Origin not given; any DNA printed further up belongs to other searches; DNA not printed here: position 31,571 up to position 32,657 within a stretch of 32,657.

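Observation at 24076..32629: Giant DEAH/DUF1998 helicase operon with Cas4-like nuclease and convergent C5 methyltransferase: Druantia/DISARM-like but fitting neither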

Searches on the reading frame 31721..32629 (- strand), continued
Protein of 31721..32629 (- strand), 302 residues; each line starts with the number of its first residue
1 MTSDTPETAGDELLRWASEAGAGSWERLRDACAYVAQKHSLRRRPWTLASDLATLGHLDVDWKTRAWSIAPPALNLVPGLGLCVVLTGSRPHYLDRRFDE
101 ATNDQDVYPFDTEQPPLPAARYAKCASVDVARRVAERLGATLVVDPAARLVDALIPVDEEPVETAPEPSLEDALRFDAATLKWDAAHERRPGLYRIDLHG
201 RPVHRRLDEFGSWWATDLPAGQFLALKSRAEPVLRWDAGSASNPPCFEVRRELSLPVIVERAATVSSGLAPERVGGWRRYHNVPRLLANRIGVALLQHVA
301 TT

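Call 54: fold_search(model_id=the predicted structure, library=pdb)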
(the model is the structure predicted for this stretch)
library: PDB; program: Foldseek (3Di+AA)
matches with E <= 10: 740; with E <= 0.001: 0
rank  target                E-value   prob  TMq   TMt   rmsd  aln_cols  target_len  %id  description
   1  4mtd_B                2.9e-02  0.80  0.16  0.29  12.7       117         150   14  Zinc Uptake Regulator Complexed With Zinc AND DNA (released 2014-11-05)
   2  4mtd_A                1.5e-01  0.69  0.16  0.30  13.1       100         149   15  Zinc Uptake Regulator Complexed With Zinc AND DNA (released 2014-11-05)
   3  9kp4_C                2.1e-01  0.13  0.16  0.10  17.6       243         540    8  Crystal structure of human CASTOR1 in apo form (released 2026-03-25)
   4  1xpp_A                2.4e-01  0.84  0.19  0.48   3.5        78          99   15  Crystal Structure of TA1416,DNA-directed RNA polymerase subunit L, from Thermoplasma acidophilum (released 2004-11-23)
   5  1vly                  2.4e-01  0.14  0.16  0.15  14.9       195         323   10  Crystal structure of a putative aminomethyltransferase (ygfz) from escherichia coli at 1.30 A resolution (released 2004-08-31)
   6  5i2c_A                2.6e-01  0.09  0.16  0.16  21.0       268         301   10  Arginine-bound CASTOR1 from Homo sapiens (released 2016-08-10)
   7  3k8h_B                2.6e-01  0.04  0.11  0.12  19.6       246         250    6  Structure of crystal form I of TP0453 (released 2010-10-27)
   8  7xti_k                2.7e-01  0.12  0.19  0.14  17.4       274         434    7  RNA polymerase II elongation complex transcribing a nucleosome (EC58hex) (released 2022-10-12)
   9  9olf_C                2.9e-01  0.13  0.14  0.18  14.1       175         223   11  Membrane-associated human mitoribosome in complex with TACO1 (released 2026-02-18)
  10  6drd_K                3.1e-01  0.54  0.18  0.41  10.5        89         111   10  RNA Pol II(G) (released 2018-10-17)
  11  7xsx_k                3.1e-01  0.09  0.18  0.14  18.1       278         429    6  RNA polymerase II elongation complex transcribing a nucleosome (EC49) (released 2022-09-07)
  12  3sf5_D                3.2e-01  0.85  0.16  0.18   3.1        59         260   14  Crystal Structure of Helicobacter pylori Urease Accessory Protein UreF/H complex (released 2011-11-02)
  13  5suh_B                3.6e-01  0.15  0.20  0.28  14.8       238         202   12  The structure of double ringed trimeric shell protein MSM0271 from the RMM microcompartment (released 2016-12-14)
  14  4mtd_D                3.8e-01  0.25  0.16  0.29  12.9       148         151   12  Zinc Uptake Regulator Complexed With Zinc AND DNA (released 2014-11-05)
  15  5gs9_A                4.3e-01  0.07  0.16  0.16  21.0       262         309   11  Crystal structure of CASTOR1-arginine (released 2016-09-28)
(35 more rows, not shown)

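Call 64: search_protein_families(library=ncbifam, proteins=[window:31721-32629:-, L001:2416-4443:+], max_evalue=0.001)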
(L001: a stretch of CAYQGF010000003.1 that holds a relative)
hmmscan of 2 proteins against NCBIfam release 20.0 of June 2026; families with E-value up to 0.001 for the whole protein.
window:31721-32629:- (302 aa): 0 families

L001:2416-4443:+ (675 aa): 0 families

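Call 76: search_protein_families(library=padloc, proteins=[L007:18776-19987:+, L012:18726-20255:+, L044:17426-19096:+, L027:11221-12408:+, L003:5352-6524:-, L005:6308-7627:-, L008:12650-13714:+, L045:19303-20088:+, L001:13243-13800:+, L025:10810-12027:+], max_evalue=0.001)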
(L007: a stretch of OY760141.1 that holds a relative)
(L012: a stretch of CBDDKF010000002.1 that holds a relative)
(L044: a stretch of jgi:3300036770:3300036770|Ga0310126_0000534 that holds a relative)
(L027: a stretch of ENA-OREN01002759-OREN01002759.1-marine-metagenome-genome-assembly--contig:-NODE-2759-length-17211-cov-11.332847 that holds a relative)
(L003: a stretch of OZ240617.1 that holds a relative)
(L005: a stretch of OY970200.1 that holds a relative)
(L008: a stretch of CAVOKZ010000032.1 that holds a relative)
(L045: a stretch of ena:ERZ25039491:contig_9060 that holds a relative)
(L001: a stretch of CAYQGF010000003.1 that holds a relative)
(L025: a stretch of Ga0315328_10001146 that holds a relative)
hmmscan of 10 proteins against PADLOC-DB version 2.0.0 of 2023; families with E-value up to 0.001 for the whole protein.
L007:18776-19987:+ (403 aa): 0 families

L012:18726-20255:+ (509 aa): 0 families

L044:17426-19096:+ (556 aa): 0 families

L027:11221-12408:+ (395 aa): 1 family
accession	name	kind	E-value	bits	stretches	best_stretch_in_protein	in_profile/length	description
PDLC03584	REase_II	-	7.5e-13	46.3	1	157-376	170-385/405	Type II restriction enzyme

L003:5352-6524:- (390 aa): 21 families
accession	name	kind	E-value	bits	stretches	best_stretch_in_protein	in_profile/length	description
PDLC03998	PD-Lambda-5_A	-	7.8e-18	62.5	1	34-184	4-161/466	-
PDLC04017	PD-Lambda-5_A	-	4.6e-17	60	1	37-182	14-157/473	-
PDLC04013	PD-Lambda-5_A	-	2.2e-16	58.2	1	34-187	5-160/440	-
PDLC03999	PD-Lambda-5_A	-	3.1e-15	53.8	1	29-183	1-159/493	-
PDLC04007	PD-Lambda-5_A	-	1.4e-13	48.8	1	37-182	6-152/454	-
PDLC04607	PDC-M38A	-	3.4e-13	46.8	1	69-354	57-334/715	-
PDLC04000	PD-Lambda-5_A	-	8.2e-12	42.9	1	33-182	4-156/428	-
PDLC04015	PD-Lambda-5_A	-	2.5e-11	41.3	1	37-190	7-160/463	-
PDLC04009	PD-Lambda-5_A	-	1.3e-10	38.6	1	35-180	4-155/488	-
PDLC04008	PD-Lambda-5_A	-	2.7e-10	37.7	1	35-221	5-199/449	-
PDLC04014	PD-Lambda-5_A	-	7.6e-09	32.9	1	37-182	5-148/456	-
PDLC03994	PD-Lambda-5_A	-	3.2e-08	30.8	1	35-182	6-160/508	-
PDLC03997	PD-Lambda-5_A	-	4.4e-08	30.3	1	34-182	4-158/491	-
PDLC04003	PD-Lambda-5_A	-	2.4e-07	28.1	1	37-183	7-156/487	-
PDLC04002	PD-Lambda-5_A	-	2.7e-07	28.1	1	40-183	13-154/471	-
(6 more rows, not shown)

L005:6308-7627:- (439 aa): 0 families

L008:12650-13714:+ (354 aa): 1 family
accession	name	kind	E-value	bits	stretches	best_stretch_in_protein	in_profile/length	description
PDLC03560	REase_II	-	1e-27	94.9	1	4-230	23-242/397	Type II restriction enzyme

L045:19303-20088:+ (261 aa): 0 families

L001:13243-13800:+ (185 aa): 0 families

L025:10810-12027:+ (405 aa): 4 families
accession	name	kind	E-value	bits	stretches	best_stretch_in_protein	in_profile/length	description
PDLC03584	REase_II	-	4.5e-17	60.2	1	169-388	172-387/405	Type II restriction enzyme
PDLC03521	REase_II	-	4.7e-05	21.2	1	179-390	16-234/246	Type II restriction enzyme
PDLC03524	REase_II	-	0.0001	20.2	0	171-265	9-103/260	Type II restriction enzyme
PDLC03305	MTase_II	-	0.00085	16.7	0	170-265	261-356/513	Type II methyltransferase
